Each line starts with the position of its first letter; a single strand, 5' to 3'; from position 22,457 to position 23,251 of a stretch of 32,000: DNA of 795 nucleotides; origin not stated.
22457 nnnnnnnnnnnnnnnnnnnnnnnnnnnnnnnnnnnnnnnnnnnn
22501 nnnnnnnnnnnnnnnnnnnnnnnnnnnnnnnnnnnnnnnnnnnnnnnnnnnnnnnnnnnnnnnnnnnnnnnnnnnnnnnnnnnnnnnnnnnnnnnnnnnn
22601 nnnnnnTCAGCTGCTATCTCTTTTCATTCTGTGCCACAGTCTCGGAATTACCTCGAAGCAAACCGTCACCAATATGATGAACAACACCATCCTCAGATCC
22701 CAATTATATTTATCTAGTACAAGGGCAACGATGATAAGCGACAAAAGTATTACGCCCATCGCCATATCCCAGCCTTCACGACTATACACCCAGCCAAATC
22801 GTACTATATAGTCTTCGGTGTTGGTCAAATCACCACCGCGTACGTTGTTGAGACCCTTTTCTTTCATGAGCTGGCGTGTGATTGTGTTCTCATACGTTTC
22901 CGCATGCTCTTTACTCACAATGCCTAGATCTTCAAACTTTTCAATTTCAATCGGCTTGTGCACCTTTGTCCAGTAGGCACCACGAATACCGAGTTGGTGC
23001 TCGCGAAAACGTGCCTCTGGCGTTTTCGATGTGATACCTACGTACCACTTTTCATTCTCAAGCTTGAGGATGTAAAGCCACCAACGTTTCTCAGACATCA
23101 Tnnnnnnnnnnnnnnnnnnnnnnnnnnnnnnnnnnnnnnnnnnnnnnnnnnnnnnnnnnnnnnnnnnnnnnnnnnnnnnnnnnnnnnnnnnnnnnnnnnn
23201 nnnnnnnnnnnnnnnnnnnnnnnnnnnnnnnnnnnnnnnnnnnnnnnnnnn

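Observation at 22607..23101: Membrane-tethered GIY-YIG nuclease translationally coupled to the 3' end of hsdR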

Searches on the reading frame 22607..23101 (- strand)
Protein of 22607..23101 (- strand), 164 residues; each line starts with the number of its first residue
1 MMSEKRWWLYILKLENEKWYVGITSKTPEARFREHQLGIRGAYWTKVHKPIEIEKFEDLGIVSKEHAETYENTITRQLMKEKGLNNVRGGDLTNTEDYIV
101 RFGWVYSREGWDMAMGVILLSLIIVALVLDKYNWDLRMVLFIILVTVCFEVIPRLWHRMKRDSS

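Call 3: search_protein_families(library=pfam, proteins=[window:22607-23101:-], max_evalue=0.01)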
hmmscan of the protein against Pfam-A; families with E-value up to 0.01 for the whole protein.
window:22607-23101:- (164 aa): 2 families
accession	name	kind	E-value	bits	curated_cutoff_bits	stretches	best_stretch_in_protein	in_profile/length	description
PF01541.30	GIY-YIG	-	6.5e-07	30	22.6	1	7-80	2-74/78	GIY-YIG catalytic domain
PF05814.16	Ac76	-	0.0023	18.4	22.5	1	113-152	1-40/83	Orf76 (Ac76)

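Call 5: search_protein_families(library=ncbifam, proteins=[window:22607-23101:-], max_evalue=0.01)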
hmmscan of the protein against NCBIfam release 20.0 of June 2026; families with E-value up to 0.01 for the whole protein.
window:22607-23101:- (164 aa): 0 families

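Call 6: search_protein_families(library=padloc, proteins=[window:22607-23101:-], max_evalue=0.01)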
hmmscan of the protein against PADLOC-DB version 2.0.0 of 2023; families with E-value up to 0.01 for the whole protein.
window:22607-23101:- (164 aa): 0 families

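Call 8: find_homologous_proteins(query=window:22607-23101:-, max_evalue=0.001)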
Query window:22607-23101:- (164 aa): 122 proteins with E <= 0.001 among 141 candidates; the best 120 are listed.
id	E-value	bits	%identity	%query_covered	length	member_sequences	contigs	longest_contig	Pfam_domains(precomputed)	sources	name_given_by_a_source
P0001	1.0e-105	369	100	99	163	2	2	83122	PF01541.31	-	-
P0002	5.0e-78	279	78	93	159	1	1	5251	PF01541.31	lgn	-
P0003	2.6e-69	250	67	97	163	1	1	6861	PF01541.31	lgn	-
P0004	1.8e-61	225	75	79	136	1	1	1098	PF01541.31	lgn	-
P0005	1.1e-53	199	69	77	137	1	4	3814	PF01541.31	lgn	-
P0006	1.3e-53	199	66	80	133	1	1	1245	PF01541.31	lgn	-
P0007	1.9e-53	199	67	78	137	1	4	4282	PF01541.31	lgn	-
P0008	4.4e-53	197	66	76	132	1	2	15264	PF01541.31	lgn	-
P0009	7.6e-53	197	68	80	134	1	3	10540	PF01541.31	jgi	jgi:predicted GIY-YIG superfamily endonuclease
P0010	9.0e-53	196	65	80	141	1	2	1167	PF01541.31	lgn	-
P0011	1.4e-52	196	69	77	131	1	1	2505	PF01541.31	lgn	-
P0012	2.5e-52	195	66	77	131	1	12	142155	PF01541.31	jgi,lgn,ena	-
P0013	3.3e-52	195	65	69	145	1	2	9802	PF01541.31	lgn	-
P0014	5.3e-52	194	70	77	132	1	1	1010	PF01541.31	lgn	-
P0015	6.8e-52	194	66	78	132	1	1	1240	PF01541.31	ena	-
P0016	2.5e-51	192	69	77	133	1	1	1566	PF01541.31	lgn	-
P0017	3.9e-51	191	66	78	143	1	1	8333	PF01541.31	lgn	-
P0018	5.1e-51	191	67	78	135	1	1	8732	PF01541.31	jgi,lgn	-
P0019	6.9e-51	190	69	77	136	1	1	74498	PF01541.31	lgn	-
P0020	7.2e-51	190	67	75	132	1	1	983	PF01541.31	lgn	-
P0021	1.1e-50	190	65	79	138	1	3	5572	PF01541.31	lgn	-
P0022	1.3e-50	189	65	78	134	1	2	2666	PF01541.31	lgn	-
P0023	1.4e-50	189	67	80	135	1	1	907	PF01541.31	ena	-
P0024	1.5e-50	189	66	80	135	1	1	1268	PF01541.31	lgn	-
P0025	2.3e-50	189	64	79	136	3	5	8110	PF01541.31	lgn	-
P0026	3.3e-50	188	64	78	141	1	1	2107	PF01541.31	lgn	-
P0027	3.6e-50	188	63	78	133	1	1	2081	PF01541.31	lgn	-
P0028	3.9e-50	188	64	80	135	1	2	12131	PF01541.31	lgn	-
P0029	4.2e-50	188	66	78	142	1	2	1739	PF01541.31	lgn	-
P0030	4.7e-50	188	70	74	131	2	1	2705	PF01541.31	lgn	-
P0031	5.6e-50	187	63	79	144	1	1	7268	PF01541.31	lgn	-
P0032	5.7e-50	187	62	79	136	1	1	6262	PF01541.31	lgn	-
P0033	6.8e-50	187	51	96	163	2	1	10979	PF01541.31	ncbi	-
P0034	7.4e-50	187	65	80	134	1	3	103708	PF01541.31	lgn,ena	-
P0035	8.4e-50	187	66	80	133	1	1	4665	PF01541.31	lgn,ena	-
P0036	1.4e-49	186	65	77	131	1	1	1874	PF01541.31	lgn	-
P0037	1.4e-49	186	61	80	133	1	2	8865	PF01541.31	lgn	-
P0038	1.8e-49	186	61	80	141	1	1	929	PF01541.31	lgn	-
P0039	1.9e-49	186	55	88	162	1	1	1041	PF01541.31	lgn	-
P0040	2.4e-49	185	66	80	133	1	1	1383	PF01541.31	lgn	-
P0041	2.8e-49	185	66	77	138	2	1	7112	PF01541.31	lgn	-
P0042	3.2e-49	185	66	77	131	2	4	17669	PF01541.31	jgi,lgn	-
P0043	3.3e-49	185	63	78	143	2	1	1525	PF01541.31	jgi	-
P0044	3.9e-49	185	62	79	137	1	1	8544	PF01541.31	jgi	jgi:predicted GIY-YIG superfamily endonuclease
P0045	4.1e-49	184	64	80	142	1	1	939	PF01541.31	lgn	-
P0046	5.2e-49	184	64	79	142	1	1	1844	PF01541.31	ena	-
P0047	6.7e-49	184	65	79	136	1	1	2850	PF01541.31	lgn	-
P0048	7.3e-49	184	64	80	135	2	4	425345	PF01541.31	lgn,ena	-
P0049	9.8e-49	183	64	77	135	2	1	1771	PF01541.31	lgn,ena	-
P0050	1.1e-48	183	64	78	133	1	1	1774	PF01541.31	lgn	-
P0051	1.2e-48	183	62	80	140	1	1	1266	PF01541.31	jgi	-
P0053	2.2e-48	182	61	80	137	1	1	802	PF01541.31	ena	-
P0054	3.1e-48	182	62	77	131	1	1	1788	PF01541.31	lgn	-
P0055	3.2e-48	182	64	80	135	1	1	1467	PF01541.31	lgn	-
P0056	4.0e-48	181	66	74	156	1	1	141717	PF01541.31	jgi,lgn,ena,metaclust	metaclust:\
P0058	4.6e-48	181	64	77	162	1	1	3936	PF01541.31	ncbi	-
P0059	5.1e-48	181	63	77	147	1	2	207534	PF01541.31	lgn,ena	-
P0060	1.3e-47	180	62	79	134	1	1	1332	PF01541.31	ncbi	-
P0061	1.7e-47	179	61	77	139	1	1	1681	PF01541.31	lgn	-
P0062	1.7e-47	179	72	64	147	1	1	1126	PF01541.31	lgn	-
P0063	4.3e-47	178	61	77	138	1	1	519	PF01541.31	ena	-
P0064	4.5e-47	178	65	66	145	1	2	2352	PF01541.31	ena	-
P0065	5.1e-47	178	62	79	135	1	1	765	PF01541.31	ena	-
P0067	2.0e-46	176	59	78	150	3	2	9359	PF01541.31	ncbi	-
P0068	2.1e-46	176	67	73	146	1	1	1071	PF01541.31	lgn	-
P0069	2.3e-46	176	60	78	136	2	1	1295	PF01541.31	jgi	jgi:predicted GIY-YIG superfamily endonuclease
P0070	2.4e-46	175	65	67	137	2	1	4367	PF01541.31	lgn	-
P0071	4.0e-46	175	59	81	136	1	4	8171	PF01541.31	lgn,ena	-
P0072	4.0e-46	175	64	77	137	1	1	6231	PF01541.31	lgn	-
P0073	6.8e-46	174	58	80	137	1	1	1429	PF01541.31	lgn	-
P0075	4.2e-45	171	60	78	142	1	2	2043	PF01541.31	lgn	-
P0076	1.6e-44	170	50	95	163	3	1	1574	PF01541.31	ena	-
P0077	2.6e-44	169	61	77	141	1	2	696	PF01541.31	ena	-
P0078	2.0e-43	166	62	79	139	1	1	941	PF01541.31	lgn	-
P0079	2.3e-43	166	59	77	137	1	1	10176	PF01541.31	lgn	-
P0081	1.6e-42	163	60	77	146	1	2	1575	PF01541.31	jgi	jgi:predicted GIY-YIG superfamily endonuclease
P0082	3.6e-42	162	60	77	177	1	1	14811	PF01541.31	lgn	-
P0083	5.8e-42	161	59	77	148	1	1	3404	PF01541.31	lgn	-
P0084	7.6e-42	161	56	78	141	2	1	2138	PF01541.31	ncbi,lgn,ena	-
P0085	8.6e-42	161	56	89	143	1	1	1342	PF01541.31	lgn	-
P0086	1.4e-41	160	57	77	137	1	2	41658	PF01541.31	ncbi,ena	-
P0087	3.2e-41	159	56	79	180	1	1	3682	PF01541.31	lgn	-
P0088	2.5e-40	156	55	77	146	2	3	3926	PF01541.31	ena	-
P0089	4.8e-40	155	53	80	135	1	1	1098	PF01541.31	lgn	-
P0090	1.6e-39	153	56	77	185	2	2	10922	PF01541.31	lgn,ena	-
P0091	6.2e-38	148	54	77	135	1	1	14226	PF01541.31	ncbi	-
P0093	9.7e-38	147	55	78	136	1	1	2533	PF01541.31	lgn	-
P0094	1.9e-37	147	52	79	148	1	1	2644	PF01541.31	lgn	-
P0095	2.5e-37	146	57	67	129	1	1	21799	PF01541.31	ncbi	-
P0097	3.8e-36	142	52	77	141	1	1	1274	PF01541.31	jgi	-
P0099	4.2e-35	139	52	80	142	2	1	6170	PF01541.31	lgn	-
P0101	1.7e-34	137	52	76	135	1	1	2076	PF01541.31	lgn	-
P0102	1.3e-33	134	55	66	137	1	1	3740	PF01541.31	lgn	-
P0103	2.2e-33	133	52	77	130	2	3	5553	PF01541.31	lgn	-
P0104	2.8e-33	133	50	80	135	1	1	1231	PF01541.31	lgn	-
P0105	9.2e-33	131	50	78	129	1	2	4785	PF01541.31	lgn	-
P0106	7.6e-32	128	54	68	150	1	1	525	PF01541.31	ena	-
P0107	1.6e-31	127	50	77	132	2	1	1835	PF01541.31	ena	-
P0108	2.2e-31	127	48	80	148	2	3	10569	PF01541.31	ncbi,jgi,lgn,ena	-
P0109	2.2e-31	127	50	79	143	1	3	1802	PF01541.31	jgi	jgi:predicted GIY-YIG superfamily endonuclease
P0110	3.3e-31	126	48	75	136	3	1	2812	PF01541.31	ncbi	-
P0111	4.2e-31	126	53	72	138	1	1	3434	PF01541.31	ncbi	-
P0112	7.5e-31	125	50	65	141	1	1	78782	PF01541.31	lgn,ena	-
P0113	1.4e-30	124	50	79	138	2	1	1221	PF01541.31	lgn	-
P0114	4.5e-30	123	48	76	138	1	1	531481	PF01541.31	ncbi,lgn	-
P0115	7.2e-29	119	58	57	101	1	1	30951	PF01541.31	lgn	-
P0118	5.4e-7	47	42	54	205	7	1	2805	PF01541.31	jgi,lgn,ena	jgi:hypothetical protein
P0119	5.8e-6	44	39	54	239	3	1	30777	PF01541.31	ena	-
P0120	7.0e-6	44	41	54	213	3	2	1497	PF01541.31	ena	-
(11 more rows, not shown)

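Call 13: find_related_loci(query=A1, collection=genome_contigs, flank=8000)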
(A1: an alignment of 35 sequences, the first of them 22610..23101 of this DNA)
Query A1 (164 aa) in genome_contigs; peptide patterns used: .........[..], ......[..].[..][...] (x = any residue, [..] = any of these).
55 stretches matched a pattern; 40 encode a relative of the query (tblastn E <= 1e-3); 38 distinct loci.
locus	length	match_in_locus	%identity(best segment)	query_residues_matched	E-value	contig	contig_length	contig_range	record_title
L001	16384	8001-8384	63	5-132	8e-53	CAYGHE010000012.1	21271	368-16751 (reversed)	MAG TPA_asm: uncultured Candidatus Saccharibacteria bacterium isolate ERP113451_co2_192 genome assembly, contig: NODE_15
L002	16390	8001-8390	58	6-132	2e-50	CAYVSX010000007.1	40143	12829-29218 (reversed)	MAG TPA_asm: uncultured Candidatus Saccharibacteria bacterium isolate SRP342105_co3_222 genome assembly, contig: NODE_61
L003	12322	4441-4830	55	3-132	1e-46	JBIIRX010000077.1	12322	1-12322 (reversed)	MAG: Candidatus Saccharimonadales bacterium isolate ME2003-11-11_3300044715_group2_bin104 Rohwer_bin1546_scaffold_3437_c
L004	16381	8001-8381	57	6-132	5e-45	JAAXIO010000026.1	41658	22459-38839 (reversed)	MAG: Candidatus Saccharibacteria bacterium isolate SW22112_bin_18 NODE_394_length_41658_cov_10.970435, whole genome shot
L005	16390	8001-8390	53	3-132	1e-44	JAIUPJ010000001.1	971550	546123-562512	MAG: Patescibacteria group bacterium isolate SACCH1 spades-bin.103~NODE_9_length_971550_cov_10.4805, whole genome shotgu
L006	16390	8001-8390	53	3-132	3e-44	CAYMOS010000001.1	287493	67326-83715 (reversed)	MAG TPA_asm: uncultured Candidatus Saccharibacteria bacterium isolate SRP199154_co1_50 genome assembly, contig: NODE_7_l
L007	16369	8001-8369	55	3-125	3e-43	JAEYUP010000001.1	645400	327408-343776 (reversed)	MAG: Candidatus Parcubacteria bacterium isolate OH_CBlB_173 k127_2475498, whole genome shotgun sequence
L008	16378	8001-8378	55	7-132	8e-43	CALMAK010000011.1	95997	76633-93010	MAG TPA_asm: uncultured Candidatus Saccharibacteria bacterium isolate SRR2107215_bin.18_CONCOCT_v1.1_MAG genome assembly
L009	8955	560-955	55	1-132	8e-43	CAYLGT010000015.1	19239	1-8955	MAG TPA_asm: uncultured Candidatus Saccharibacteria bacterium isolate SRP133034_co1_287 genome assembly, contig: NODE_26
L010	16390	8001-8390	54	3-132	3e-42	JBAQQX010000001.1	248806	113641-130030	MAG: Candidatus Saccharimonadales bacterium isolate MFD12015_ilm_asm_bin4 k127_187969, whole genome shotgun sequence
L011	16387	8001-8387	49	4-132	7e-41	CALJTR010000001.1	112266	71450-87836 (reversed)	MAG TPA_asm: uncultured Candidatus Saccharibacteria bacterium isolate ERR589478_bin.20_CONCOCT_v1.1_MAG genome assembly,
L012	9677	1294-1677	48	5-132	5e-40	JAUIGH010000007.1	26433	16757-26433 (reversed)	MAG: bacterium isolate Co_bin.139 NODE_10654_length_26433_cov_1.054132, whole genome shotgun sequence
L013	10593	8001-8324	58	3-111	8e-39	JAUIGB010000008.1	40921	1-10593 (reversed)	MAG: bacterium isolate Co_bin.129 NODE_6204_length_40921_cov_1.183507, whole genome shotgun sequence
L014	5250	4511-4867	54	2-120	1e-38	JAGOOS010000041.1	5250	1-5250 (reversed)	Candidatus Saccharibacteria bacterium isolate Go_SlPrim_bin_30 Go_SlPrim_25872_length_5250_cov_3.615069, whole genome sh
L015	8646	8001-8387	48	3-131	7e-38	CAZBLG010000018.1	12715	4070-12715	MAG TPA_asm: uncultured Candidatus Saccharibacteria bacterium isolate SRP220891_co3_243 genome assembly, contig: NODE_74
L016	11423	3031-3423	49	1-132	5e-38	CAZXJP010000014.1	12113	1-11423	MAG TPA_asm: uncultured Candidatus Saccharibacteria bacterium isolate SRP334346_co1_113 genome assembly, contig: NODE_42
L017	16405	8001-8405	48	3-142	1e-37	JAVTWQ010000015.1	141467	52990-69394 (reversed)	MAG: Candidatus Saccharimonas sp. isolate labscale reactor_MAG18 NODE_79_length_141467_cov_11.812406, whole genome shotg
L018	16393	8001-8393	48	5-129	8e-35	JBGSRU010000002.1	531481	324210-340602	MAG: Candidatus Saccharimonadales bacterium isolate JTS-AC366 k141_2960951, whole genome shotgun sequence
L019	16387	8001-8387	44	4-132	7e-35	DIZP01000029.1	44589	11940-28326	MAG TPA_asm: bacterium UBA6025 isolate UBA6025 UBA6025_contig_99, whole genome shotgun sequence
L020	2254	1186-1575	50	5-134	5e-35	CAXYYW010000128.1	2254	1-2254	MAG: uncultured bacterium isolate ERR13599001_concoct_77 genome assembly, contig: ERZ24875814.21161, whole genome shotgu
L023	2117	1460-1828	48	5-124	3e-34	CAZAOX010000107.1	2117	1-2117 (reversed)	MAG TPA_asm: uncultured Candidatus Saccharibacteria bacterium isolate SRP294416_co3_166 genome assembly, contig: NODE_15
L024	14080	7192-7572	48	5-132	2e-33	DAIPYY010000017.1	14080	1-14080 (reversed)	MAG TPA_asm: Candidatus Saccharibacteria bacterium isolate CTOTU7647 NODE_6953_length_14080_cov_4.733690, whole genome s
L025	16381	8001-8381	66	6-132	2e-52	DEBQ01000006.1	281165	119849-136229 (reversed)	MAG TPA_asm: Candidatus Saccharibacteria bacterium UBA2952 UBA2952_contig_2, whole genome shotgun sequence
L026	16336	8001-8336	48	1-111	1e-32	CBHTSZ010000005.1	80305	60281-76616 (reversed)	MAG TPA_asm: uncultured bacterium isolate ERR14722431_binner12_Refined_13 genome assembly, contig: ERZ27336832.224, whol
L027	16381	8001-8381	41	5-132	6e-32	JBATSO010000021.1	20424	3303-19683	MAG: Candidatus Saccharimonadales bacterium isolate MFD10515_ilm_asm_bin21 k127_99694, whole genome shotgun sequence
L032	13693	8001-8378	56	7-132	2e-45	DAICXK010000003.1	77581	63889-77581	MAG TPA_asm: Candidatus Saccharibacteria bacterium isolate clean1745 NODE_3_length_77581_cov_5.374445, whole genome shot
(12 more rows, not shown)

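Call 17: search_protein_families(library=pfam, proteins=[L012:6-1295:+, L001:5346-7700:+, L001:7702-7983:+, L013:3886-7038:+, L013:7064-7567:+, L013:7591-7983:+, L002:6519-7973:+, L002:4246-6513:+, L002:15-4268:+, L005:5062-7683:+], max_evalue=0.001)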
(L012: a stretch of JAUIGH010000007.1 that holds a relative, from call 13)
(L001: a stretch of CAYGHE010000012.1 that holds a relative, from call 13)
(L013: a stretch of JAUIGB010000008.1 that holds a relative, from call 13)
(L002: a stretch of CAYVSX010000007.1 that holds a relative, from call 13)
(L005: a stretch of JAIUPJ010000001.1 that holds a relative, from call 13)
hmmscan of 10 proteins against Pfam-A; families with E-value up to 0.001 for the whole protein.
L012:6-1295:+ (429 aa): 1 family
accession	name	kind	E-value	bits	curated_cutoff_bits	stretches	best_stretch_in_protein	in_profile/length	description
PF09903.14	DUF2130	-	9.7e-92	307.3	26.7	1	156-413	3-254/255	Uncharacterized protein conserved in bacteria (DUF2130)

L001:5346-7700:+ (784 aa): 7 families
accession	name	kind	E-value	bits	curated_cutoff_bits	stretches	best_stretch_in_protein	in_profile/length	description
PF04851.21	ResIII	-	2.5e-37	128.8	22.5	1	155-327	2-164/164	Type III restriction enzyme, res subunit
PF08463.15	EcoEI_R_C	-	3.8e-28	99.1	24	1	624-780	1-163/163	EcoEI R protein C-terminal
PF18766.7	SWI2_SNF2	-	4.8e-15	56.3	26.7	1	160-360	1-190/221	SWI2/SNF2 ATPase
PF00270.35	DEAD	-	1.8e-11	44.5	26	1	160-328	3-162/167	DEAD/DEAH box helicase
PF00271.37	Helicase_C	-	1.2e-07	32.4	23.5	1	404-518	4-109/110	Helicase conserved C-terminal domain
PF13588.12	HSDR_N_2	-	9e-06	26.2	25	1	53-118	35-102/110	Type I restriction enzyme R protein N terminus (HSDR_N)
PF04313.20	HSDR_N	-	1.2e-05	25.7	25.1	1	52-114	123-194/198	Type I restriction enzyme R protein N terminus (HSDR_N)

L001:7702-7983:+ (93 aa): 0 families

L013:3886-7038:+ (1050 aa): 6 families
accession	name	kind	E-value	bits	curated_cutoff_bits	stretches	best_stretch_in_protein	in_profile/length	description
PF11867.13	T1RH-like_C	-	4.1e-121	404.8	26.8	1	704-1030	1-326/329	Type I restriction enzyme HindI endonuclease subunit-like, C-terminal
PF18766.7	SWI2_SNF2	-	1.5e-81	273.7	26.7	1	267-517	1-218/221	SWI2/SNF2 ATPase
PF04313.20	HSDR_N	-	1.3e-48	165.9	25.1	1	1-203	2-194/198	Type I restriction enzyme R protein N terminus (HSDR_N)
PF22679.2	T1R_D3-like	-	1.1e-22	81.6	27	1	615-687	82-156/158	Type I restriction enzyme subunit R domain 3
PF04851.21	ResIII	-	9.8e-18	65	22.5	1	267-452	7-163/164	Type III restriction enzyme, res subunit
PF00270.35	DEAD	-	0.0008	19.6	26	0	298-413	23-133/167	DEAD/DEAH box helicase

L013:7064-7567:+ (167 aa): 0 families

L013:7591-7983:+ (130 aa): 1 family
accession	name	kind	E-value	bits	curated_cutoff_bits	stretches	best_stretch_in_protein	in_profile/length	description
PF14088.11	DUF4268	-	2e-23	83.4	27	1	2-125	10-139/140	Domain of unknown function (DUF4268)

L002:6519-7973:+ (484 aa): 8 families
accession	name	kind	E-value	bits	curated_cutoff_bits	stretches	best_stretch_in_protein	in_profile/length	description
PF05970.20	PIF1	-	4.3e-32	112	25.9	1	64-225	1-175/223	PIF1-like helicase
PF13604.12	AAA_30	-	1.6e-14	54.5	27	1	65-278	2-187/191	AAA domain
PF13245.12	AAA_19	-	9.4e-13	48.9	25.1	1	78-205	9-132/134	AAA domain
PF21530.3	Pif1_2B_dom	-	3.2e-07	30.4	23.9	1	325-363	10-47/47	DNA helicase Pif1, 2B domain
PF13538.12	UvrD_C_2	-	2.8e-05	24.3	27.4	1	413-450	1-44/52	UvrD-like helicase C-terminal domain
PF02689.20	Herpes_Helicase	-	6.6e-05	21.5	27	1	415-467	731-784/808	Helicase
PF13479.12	AAA_24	-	0.00014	22.2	27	1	82-187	4-98/195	AAA domain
PF01443.25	Viral_helicase1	-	0.00081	19.7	21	0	379-452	142-221/228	Viral superfamily 1 RNA helicase core domain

L002:4246-6513:+ (755 aa): 1 family
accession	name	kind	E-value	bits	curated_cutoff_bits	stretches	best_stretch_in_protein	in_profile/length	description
PF13166.12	AAA_13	-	7.5e-24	84.9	36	1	31-635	15-616/713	AAA domain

L002:15-4268:+ (1417 aa): 6 families
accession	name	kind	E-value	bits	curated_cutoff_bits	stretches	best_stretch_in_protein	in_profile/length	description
PF18135.7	Type_ISP_C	-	4.6e-114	381.5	25.9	1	1030-1388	1-342/342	Type ISP C-terminal specificity domain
PF22240.1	ISP_coupler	-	6.2e-49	166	27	1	525-650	1-126/126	Type ISP restriction-modification enzyme, coupler domain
PF04851.21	ResIII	-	1.5e-19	71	22.5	1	1-181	30-163/164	Type III restriction enzyme, res subunit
PF00271.37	Helicase_C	-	8.1e-10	39.4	23.5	1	325-406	35-109/110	Helicase conserved C-terminal domain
PF07669.17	Eco57I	-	1.7e-07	31.9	25.3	1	790-916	52-162/171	Eco57I restriction-modification methylase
PF00270.35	DEAD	-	5.3e-07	30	26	1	2-180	22-160/167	DEAD/DEAH box helicase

L005:5062-7683:+ (873 aa): 6 families
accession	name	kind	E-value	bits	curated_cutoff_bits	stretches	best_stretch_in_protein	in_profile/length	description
PF13476.12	AAA_23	-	2.1e-16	61.6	27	1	7-195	1-176/201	AAA domain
PF02463.25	SMC_N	-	1e-15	58.2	40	2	5-56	2-57/220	RecF/RecN/SMC N terminal domain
PF13175.12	AAA_15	-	7.4e-12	46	32.1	1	4-334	2-238/374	AAA ATPase domain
PF13304.12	AAA_21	-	3.8e-11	44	27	1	708-832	172-299/304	AAA domain, putative AbiEii toxin, Type IV TA system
PF13555.12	AAA_29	-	4.8e-06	26.7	27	1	5-53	1-49/61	P-loop containing region of AAA domain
PF00005.33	ABC_tran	-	0.00079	20.5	25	0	27-79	12-68/137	ABC transporter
